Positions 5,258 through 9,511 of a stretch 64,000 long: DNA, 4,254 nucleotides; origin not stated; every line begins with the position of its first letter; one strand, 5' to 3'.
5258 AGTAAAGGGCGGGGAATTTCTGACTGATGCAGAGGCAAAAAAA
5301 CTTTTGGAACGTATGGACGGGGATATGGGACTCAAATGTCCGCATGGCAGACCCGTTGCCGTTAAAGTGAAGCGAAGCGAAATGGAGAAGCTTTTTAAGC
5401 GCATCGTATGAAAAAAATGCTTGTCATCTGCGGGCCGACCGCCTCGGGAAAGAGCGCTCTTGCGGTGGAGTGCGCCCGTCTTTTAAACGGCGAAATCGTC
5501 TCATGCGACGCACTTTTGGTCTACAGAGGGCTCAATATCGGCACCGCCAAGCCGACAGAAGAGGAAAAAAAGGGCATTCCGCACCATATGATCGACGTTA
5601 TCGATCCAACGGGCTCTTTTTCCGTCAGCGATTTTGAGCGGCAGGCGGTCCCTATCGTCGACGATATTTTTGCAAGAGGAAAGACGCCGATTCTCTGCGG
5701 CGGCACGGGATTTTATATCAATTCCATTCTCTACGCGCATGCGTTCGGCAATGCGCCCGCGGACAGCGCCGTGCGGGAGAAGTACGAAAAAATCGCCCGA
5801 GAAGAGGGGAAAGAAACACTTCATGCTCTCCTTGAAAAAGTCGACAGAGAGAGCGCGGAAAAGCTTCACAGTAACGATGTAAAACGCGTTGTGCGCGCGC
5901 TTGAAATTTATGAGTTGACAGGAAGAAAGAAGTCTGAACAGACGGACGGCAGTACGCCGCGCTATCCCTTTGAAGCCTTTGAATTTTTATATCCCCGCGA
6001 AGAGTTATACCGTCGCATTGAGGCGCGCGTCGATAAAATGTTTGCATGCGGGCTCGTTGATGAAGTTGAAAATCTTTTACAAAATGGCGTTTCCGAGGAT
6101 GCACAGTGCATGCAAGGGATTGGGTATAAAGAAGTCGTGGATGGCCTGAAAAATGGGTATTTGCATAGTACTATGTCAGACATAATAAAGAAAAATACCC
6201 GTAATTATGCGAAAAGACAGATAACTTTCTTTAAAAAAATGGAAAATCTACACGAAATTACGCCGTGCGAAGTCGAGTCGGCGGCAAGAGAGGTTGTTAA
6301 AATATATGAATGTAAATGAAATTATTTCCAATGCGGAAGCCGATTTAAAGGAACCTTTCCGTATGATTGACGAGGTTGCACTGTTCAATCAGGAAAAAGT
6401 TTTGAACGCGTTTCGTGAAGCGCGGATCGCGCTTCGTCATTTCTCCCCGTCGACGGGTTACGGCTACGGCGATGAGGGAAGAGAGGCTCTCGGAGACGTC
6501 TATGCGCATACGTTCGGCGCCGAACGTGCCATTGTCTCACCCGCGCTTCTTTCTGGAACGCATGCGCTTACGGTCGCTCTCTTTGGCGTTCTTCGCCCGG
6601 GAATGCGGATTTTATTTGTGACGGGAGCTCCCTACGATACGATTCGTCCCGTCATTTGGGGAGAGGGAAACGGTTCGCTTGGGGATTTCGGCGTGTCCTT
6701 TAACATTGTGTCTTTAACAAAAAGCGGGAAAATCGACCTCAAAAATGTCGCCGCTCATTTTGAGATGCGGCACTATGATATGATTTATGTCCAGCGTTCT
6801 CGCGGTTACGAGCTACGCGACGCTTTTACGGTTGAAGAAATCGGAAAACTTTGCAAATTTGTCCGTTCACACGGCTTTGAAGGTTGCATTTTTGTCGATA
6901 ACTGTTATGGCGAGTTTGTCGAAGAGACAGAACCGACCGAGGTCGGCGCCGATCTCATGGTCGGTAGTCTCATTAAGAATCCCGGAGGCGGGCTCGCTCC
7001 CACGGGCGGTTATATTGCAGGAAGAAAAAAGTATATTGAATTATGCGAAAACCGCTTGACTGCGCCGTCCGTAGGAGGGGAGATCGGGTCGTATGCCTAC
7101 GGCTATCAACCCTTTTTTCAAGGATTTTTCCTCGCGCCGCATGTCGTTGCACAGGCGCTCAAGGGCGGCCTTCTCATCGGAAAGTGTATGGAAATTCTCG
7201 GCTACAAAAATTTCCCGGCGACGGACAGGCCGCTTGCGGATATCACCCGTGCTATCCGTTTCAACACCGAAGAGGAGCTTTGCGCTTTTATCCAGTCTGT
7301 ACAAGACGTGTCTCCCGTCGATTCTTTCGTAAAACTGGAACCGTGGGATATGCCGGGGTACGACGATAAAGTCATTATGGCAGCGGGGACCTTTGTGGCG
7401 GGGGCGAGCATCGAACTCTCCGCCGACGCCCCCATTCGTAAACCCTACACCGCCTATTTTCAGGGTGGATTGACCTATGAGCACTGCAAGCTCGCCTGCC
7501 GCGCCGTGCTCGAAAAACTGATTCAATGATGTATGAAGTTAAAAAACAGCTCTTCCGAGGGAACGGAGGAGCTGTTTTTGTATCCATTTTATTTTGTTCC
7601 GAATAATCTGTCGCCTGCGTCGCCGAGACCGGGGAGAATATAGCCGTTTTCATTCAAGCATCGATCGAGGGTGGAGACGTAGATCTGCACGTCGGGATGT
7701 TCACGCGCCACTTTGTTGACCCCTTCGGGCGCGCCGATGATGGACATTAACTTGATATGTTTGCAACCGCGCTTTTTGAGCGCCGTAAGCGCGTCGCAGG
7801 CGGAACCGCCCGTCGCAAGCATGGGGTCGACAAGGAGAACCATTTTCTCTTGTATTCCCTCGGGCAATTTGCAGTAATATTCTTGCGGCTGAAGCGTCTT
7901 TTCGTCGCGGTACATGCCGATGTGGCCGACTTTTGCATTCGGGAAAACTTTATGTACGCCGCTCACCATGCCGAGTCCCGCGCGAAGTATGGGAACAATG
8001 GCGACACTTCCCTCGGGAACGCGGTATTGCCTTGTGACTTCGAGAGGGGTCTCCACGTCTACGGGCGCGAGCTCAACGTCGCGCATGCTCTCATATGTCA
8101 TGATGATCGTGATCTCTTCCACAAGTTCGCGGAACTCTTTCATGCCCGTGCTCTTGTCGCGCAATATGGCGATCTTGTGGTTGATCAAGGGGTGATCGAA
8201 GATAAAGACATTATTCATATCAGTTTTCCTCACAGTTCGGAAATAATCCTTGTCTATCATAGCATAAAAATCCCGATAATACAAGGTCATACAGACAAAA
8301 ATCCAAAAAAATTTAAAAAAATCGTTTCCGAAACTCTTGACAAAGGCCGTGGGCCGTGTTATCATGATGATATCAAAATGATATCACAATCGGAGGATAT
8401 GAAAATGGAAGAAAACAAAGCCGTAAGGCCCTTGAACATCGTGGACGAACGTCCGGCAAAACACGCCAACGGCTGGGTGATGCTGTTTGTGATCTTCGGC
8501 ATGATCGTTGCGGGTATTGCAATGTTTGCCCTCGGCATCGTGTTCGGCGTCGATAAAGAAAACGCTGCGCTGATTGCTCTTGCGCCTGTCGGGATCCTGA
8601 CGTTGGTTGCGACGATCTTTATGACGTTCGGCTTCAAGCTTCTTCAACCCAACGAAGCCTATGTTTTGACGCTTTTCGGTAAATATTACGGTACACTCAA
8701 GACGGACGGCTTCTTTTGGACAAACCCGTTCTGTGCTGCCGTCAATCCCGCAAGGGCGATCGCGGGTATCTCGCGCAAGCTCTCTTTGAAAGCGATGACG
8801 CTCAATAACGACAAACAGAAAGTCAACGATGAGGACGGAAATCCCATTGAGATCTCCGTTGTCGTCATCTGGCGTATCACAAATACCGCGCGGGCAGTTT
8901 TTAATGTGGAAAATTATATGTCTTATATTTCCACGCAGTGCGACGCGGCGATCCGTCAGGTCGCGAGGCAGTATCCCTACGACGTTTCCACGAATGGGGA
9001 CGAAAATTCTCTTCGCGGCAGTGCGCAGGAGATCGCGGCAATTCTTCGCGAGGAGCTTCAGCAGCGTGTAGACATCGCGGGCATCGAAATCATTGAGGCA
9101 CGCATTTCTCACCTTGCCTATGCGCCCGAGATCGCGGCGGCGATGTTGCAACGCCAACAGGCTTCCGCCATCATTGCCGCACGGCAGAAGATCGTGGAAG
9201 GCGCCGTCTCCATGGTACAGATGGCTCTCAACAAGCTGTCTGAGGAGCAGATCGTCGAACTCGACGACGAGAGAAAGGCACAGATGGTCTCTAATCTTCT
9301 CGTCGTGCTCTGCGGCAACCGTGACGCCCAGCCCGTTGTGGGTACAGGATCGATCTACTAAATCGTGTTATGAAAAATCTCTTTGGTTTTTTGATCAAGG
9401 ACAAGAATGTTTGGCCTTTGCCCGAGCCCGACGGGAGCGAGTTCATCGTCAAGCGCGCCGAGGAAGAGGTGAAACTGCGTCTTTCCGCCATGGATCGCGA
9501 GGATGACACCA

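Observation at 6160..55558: Five co-oriented copies of a 28-30 bp motif built on the perfect palindrome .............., tolerated in frame inside unrelated genes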

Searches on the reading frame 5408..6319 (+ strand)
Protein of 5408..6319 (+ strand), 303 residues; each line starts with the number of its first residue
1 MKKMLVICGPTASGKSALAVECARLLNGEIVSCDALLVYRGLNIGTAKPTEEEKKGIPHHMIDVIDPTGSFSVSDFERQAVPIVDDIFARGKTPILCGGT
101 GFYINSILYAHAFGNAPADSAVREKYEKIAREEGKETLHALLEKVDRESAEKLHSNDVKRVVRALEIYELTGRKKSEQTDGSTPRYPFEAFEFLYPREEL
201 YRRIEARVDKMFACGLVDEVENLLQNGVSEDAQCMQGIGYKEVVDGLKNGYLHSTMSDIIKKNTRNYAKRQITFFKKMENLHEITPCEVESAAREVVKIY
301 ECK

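Call 7: search_protein_families(library=pfam, proteins=[window:5408-6319:+])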
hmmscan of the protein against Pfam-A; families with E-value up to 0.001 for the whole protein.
window:5408-6319:+ (303 aa): 3 families
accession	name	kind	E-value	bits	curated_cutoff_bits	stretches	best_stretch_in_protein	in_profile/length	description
PF01715.23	IPPT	-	2e-84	283.5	23.6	1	38-277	2-242/243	IPP transferase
PF01745.22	IPT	-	4.5e-05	23.4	20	1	4-58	3-57/233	Isopentenyl transferase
PF13671.12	AAA_33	-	0.0002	22.1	27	0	4-37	1-34/143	AAA domain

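Call 8: find_encoding_contigs(protein=window:5408-6319:+, flank=10000, max_places=10)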
Protein window:5408-6319:+ (303 aa): no gene with exactly this product is on record in the collection.

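Call 38: find_homologous_proteins(query=window:5408-6316:+, max_evalue=1e-30)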
Query window:5408-6316:+ (303 aa): 7978 proteins with E <= 1e-30 among 8000 candidates; the best 120 are listed.
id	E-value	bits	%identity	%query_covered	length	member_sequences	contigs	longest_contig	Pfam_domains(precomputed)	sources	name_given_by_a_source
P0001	6.6e-198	674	100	99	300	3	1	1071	PF01715.24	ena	-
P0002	4.0e-160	550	81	100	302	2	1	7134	PF01715.24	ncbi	-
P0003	3.3e-158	544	80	99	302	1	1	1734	PF01745.23,PF01715.24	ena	-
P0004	3.2e-157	540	79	100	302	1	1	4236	PF01745.23,PF01715.24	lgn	-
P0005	6.1e-157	539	79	99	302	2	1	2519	PF01745.23,PF01715.24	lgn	-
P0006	9.3e-156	535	78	100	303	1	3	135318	PF01715.24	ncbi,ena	-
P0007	1.1e-155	535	79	99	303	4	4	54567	PF01715.24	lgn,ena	-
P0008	5.5e-153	526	78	99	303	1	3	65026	PF01745.23,PF01715.24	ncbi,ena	-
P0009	7.5e-152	523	77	99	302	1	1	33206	PF01715.24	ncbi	-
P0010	2.6e-151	521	78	99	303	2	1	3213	PF01715.24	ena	-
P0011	1.9e-150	518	76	100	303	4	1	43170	PF01745.23,PF01715.24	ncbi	-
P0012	4.5e-150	517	77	99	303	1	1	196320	PF01745.23,PF01715.24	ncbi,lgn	-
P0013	7.6e-150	516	75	99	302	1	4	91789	PF01745.23,PF01715.24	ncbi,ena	-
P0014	3.5e-147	507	77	99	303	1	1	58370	PF01745.23,PF01715.24,PF13671.13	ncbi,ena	-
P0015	5.7e-145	500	74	99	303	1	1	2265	PF01745.23,PF01715.24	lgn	-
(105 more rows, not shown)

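Call 40: find_related_loci(query=window:5408-6316:+, collection=metagenome_contigs, flank=10000)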
Query window:5408-6316:+ (303 aa) in metagenome_contigs; peptide patterns used: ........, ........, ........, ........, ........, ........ (x = any residue, [..] = any of these).
185 stretches matched a pattern; 31 encode a relative of the query (tblastn E <= 1e-3); 31 distinct loci.
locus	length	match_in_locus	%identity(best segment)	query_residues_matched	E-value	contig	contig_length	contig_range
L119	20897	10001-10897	68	1-301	1e-138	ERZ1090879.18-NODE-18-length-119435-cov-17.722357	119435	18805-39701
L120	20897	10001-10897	66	1-299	6e-135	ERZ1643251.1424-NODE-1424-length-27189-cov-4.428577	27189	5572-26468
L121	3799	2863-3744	67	3-296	2e-138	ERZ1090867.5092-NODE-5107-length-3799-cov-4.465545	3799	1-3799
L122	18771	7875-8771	66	1-299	2e-133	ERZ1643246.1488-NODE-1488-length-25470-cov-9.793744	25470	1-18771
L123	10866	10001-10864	67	3-290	3e-132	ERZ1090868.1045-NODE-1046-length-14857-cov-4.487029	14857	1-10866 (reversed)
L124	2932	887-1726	46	4-281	4e-82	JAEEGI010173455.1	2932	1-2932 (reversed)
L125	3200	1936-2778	49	1-277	2e-81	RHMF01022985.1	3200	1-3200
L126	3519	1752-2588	46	4-284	3e-76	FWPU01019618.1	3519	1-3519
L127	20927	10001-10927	42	1-301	4e-75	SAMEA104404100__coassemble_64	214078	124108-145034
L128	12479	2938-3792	44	4-285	2e-74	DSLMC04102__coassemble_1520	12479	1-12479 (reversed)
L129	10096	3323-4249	41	1-301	6e-74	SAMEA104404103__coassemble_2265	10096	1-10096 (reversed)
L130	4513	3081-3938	43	1-280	4e-69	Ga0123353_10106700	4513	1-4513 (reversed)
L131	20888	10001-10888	42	3-301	4e-66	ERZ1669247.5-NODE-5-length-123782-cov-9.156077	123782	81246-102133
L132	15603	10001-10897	39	1-298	6e-66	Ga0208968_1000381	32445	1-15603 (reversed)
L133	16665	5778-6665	38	3-296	8e-64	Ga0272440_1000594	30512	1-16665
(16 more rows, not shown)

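Call 62: find_encoding_contigs(protein=P0006, flank=10000, max_places=3)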
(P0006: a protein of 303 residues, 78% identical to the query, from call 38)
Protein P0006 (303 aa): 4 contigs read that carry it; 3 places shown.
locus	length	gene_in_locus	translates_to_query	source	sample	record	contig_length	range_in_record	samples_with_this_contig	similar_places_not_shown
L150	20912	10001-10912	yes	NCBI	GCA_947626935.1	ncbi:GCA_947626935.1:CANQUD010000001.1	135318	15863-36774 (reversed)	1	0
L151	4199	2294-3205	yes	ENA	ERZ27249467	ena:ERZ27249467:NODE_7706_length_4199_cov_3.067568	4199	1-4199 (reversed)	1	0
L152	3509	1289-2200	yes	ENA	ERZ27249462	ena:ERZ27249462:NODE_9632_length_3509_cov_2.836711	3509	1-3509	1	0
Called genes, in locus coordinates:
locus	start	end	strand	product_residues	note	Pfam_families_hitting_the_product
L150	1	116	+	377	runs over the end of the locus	PF00266:Aminotran_5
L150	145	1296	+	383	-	PF22025:ThiI_fer, PF02926:THUMP, PF02568:ThiI, PF06508:QueC (weak)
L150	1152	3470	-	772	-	PF00912:Transgly, PF00905:Transpeptidase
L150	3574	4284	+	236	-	PF02146:SIR2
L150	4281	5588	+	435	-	PF00919:UPF0004, PF04055:Radical_SAM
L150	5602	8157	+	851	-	PF01624:MutS_I, PF05188:MutS_II, PF05192:MutS_III, PF05190:MutS_IV, PF00488:MutS_V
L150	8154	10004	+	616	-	PF02518:HATPase_c, PF13589:HATPase_c_3, PF01119:DNA_mis_repair, PF08676:MutL_C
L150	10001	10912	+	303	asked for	PF01715:IPPT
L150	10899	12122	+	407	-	PF06838:Met_gamma_lyase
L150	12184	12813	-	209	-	PF14681:UPRTase, PF00156:Pribosyltran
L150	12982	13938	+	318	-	PF01145:Band_7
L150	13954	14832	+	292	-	-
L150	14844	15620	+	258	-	PF00005:ABC_tran, PF13304:AAA_21 (weak)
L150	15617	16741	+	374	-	PF12679:ABC2_membrane_2, PF12698:ABC2_membrane_3, PF01061:ABC2_membrane (weak)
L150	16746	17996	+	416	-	-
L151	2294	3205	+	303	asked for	PF01715:IPPT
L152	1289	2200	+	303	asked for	PF01715:IPPT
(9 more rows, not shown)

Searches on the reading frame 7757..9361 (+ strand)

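Call 59: search_protein_families(library=pfam, proteins=[window:7757-9361:+], max_evalue=0.01)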
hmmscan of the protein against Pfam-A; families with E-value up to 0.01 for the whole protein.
window:7757-9361:+ (534 aa): 1 family
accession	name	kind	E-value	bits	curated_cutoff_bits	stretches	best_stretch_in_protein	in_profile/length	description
PF01145.31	Band_7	-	5.2e-26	92.2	23.6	1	297-481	4-173/176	SPFH domain / Band 7 family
